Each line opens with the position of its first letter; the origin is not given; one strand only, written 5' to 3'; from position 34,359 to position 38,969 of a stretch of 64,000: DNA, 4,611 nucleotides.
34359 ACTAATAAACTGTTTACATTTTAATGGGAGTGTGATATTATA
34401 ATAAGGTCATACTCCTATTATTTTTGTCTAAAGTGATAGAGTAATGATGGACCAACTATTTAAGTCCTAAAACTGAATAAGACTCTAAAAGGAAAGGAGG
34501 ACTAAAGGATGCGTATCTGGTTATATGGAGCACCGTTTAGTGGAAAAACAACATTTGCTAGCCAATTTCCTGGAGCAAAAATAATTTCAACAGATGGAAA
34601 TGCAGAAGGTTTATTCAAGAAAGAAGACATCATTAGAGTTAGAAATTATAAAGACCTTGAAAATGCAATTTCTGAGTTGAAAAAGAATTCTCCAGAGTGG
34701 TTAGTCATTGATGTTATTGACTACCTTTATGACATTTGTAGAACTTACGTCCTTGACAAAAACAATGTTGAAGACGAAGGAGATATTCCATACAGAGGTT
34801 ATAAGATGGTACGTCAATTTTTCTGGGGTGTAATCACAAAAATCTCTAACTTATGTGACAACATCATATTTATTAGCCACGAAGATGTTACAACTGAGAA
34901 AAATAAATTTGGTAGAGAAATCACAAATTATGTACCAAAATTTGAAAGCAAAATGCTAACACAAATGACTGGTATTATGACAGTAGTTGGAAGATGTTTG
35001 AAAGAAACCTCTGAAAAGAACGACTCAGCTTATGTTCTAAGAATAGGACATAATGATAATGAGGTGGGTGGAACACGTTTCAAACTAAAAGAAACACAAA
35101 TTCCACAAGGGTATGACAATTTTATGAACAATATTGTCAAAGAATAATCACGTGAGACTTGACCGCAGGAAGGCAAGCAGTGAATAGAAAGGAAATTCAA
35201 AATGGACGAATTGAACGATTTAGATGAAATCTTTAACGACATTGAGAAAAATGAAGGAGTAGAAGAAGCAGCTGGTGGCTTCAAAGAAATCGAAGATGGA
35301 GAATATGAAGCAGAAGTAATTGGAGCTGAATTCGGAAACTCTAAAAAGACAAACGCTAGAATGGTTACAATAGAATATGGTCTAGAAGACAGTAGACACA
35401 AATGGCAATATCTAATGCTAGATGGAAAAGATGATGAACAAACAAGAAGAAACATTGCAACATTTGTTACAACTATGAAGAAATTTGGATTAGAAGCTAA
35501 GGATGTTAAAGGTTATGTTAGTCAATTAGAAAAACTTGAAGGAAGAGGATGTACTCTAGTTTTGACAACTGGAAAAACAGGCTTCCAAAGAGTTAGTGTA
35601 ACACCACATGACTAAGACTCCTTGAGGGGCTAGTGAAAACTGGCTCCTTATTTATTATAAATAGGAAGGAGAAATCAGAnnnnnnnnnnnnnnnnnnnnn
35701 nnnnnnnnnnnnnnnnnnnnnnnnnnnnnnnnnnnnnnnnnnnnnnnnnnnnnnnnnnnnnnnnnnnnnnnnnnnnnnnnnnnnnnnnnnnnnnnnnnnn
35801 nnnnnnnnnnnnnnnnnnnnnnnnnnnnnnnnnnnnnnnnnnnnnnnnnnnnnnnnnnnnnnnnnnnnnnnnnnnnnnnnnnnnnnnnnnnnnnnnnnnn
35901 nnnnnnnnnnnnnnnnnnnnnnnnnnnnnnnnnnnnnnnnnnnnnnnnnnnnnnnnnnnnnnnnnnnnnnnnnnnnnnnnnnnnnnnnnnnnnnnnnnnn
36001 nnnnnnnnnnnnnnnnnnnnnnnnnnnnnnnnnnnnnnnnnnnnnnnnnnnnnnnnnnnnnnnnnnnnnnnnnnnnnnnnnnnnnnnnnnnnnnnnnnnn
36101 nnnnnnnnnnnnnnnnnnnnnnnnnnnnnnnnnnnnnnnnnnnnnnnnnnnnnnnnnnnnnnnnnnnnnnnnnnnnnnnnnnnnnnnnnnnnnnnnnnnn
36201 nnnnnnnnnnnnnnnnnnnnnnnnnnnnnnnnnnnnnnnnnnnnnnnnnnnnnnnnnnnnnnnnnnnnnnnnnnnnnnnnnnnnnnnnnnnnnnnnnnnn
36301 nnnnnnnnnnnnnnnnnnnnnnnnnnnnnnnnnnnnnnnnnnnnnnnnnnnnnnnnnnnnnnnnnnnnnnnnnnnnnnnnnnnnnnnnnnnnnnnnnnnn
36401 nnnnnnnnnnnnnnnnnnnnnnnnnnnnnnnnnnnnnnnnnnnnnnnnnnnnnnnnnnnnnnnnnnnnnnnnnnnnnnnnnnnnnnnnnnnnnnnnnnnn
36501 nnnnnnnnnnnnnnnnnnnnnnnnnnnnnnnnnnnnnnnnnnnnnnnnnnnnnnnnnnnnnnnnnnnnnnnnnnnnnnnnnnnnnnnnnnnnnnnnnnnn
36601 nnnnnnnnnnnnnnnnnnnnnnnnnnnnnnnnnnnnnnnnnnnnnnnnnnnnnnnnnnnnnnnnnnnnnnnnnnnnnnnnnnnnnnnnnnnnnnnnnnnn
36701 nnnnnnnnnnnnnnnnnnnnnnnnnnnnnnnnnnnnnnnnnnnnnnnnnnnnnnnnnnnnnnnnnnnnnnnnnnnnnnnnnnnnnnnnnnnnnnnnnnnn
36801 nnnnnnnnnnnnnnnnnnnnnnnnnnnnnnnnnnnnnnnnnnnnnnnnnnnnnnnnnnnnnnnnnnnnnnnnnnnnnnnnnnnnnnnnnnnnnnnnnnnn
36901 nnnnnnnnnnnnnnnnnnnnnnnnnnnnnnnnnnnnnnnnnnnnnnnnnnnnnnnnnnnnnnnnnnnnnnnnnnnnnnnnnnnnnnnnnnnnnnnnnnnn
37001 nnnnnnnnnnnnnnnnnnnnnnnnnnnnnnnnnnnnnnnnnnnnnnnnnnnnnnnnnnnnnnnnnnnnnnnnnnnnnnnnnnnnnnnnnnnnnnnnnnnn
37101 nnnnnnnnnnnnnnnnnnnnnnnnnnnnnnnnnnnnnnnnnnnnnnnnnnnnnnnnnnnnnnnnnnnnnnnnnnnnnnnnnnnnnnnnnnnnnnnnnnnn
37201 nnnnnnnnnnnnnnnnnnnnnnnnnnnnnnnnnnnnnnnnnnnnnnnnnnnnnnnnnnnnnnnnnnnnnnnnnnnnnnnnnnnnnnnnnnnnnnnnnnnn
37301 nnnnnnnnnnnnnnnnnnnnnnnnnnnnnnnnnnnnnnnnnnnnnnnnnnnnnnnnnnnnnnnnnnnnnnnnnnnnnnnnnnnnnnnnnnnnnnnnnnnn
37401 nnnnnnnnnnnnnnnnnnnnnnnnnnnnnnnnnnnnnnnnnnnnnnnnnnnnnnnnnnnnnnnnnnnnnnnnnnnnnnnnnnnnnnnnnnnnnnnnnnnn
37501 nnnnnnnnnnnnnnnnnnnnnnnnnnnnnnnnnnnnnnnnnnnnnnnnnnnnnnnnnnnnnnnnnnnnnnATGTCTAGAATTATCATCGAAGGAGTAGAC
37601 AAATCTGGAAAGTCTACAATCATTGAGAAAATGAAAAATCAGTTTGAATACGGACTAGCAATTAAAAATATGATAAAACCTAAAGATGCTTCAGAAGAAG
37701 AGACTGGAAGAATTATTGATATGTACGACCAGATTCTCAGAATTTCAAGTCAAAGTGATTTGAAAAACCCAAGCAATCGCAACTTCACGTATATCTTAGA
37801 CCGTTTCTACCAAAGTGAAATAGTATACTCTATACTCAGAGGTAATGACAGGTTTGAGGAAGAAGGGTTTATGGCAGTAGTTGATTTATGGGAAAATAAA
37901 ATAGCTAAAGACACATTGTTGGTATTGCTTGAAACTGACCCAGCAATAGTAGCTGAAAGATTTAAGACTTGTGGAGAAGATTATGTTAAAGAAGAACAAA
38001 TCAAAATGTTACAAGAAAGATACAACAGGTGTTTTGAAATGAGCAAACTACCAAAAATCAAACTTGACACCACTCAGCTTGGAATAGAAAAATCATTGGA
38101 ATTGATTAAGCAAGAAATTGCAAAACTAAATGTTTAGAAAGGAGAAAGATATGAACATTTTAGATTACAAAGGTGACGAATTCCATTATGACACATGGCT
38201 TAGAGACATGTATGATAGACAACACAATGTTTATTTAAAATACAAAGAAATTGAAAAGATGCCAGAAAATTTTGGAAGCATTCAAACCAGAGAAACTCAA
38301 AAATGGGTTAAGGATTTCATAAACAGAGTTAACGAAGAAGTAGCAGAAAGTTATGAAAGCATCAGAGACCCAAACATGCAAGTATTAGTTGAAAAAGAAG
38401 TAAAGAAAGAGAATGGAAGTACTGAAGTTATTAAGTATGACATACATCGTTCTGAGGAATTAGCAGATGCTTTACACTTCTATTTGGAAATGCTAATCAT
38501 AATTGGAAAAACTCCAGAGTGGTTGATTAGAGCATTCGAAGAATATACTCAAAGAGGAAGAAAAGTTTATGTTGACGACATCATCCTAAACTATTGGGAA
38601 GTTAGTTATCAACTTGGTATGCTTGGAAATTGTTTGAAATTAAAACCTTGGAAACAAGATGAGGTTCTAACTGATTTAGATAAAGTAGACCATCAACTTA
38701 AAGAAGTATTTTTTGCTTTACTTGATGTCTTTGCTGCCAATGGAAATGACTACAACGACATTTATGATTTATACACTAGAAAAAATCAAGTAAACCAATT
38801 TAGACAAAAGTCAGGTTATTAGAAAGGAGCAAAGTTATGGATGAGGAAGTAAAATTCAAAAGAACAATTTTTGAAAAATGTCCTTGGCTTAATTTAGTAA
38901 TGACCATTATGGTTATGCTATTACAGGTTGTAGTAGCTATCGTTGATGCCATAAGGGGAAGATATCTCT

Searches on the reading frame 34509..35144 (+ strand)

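Call 78: search_protein_families(library=phrogs, proteins=[window:34509-35144:+], max_evalue=0.0001)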
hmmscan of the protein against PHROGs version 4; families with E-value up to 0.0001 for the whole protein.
window:34509-35144:+ (212 aa): 3 families
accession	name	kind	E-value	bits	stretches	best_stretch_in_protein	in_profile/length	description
phrog_124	-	DNA, RNA and nucleotide metabolism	7.1e-39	135.2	1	2-197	45-242/382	Sak4-like ssDNA annealing protein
phrog_8097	-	DNA, RNA and nucleotide metabolism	1.3e-35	124.2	1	3-208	263-479/598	exonuclease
phrog_2872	-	DNA, RNA and nucleotide metabolism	7.6e-06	26.6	1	37-186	49-183/219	Sak4-like ssDNA annealing protein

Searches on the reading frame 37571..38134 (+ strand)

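Call 78: search_protein_families(library=phrogs, proteins=[window:37571-38134:+], max_evalue=0.0001)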
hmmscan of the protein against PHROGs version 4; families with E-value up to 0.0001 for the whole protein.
window:37571-38134:+ (188 aa): 1 family
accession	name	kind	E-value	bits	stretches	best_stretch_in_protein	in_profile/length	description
phrog_761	-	other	1.4e-23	85.1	1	4-185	22-213/362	thymidylate kinase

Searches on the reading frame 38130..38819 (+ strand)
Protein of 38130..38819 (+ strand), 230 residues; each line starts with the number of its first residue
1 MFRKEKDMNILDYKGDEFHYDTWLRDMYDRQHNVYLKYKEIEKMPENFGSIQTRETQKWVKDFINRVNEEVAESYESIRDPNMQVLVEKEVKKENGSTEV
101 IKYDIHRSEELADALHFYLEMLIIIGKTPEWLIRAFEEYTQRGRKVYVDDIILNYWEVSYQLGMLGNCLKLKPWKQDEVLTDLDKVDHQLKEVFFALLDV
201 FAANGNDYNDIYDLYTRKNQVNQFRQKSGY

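Call 78: search_protein_families(library=phrogs, proteins=[window:38130-38819:+], max_evalue=0.0001)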
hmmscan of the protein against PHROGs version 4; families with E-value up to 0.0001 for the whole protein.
window:38130-38819:+ (230 aa): 2 families
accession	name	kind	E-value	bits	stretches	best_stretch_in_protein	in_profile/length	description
phrog_12184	-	other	2.4e-18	67.9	1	161-230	84-153/153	nucleotide pyrophosphohydrolase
phrog_173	-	DNA, RNA and nucleotide metabolism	5.7e-11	43.7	1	7-230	15-188/196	nucleoside triphosphate pyrophosphohydrolase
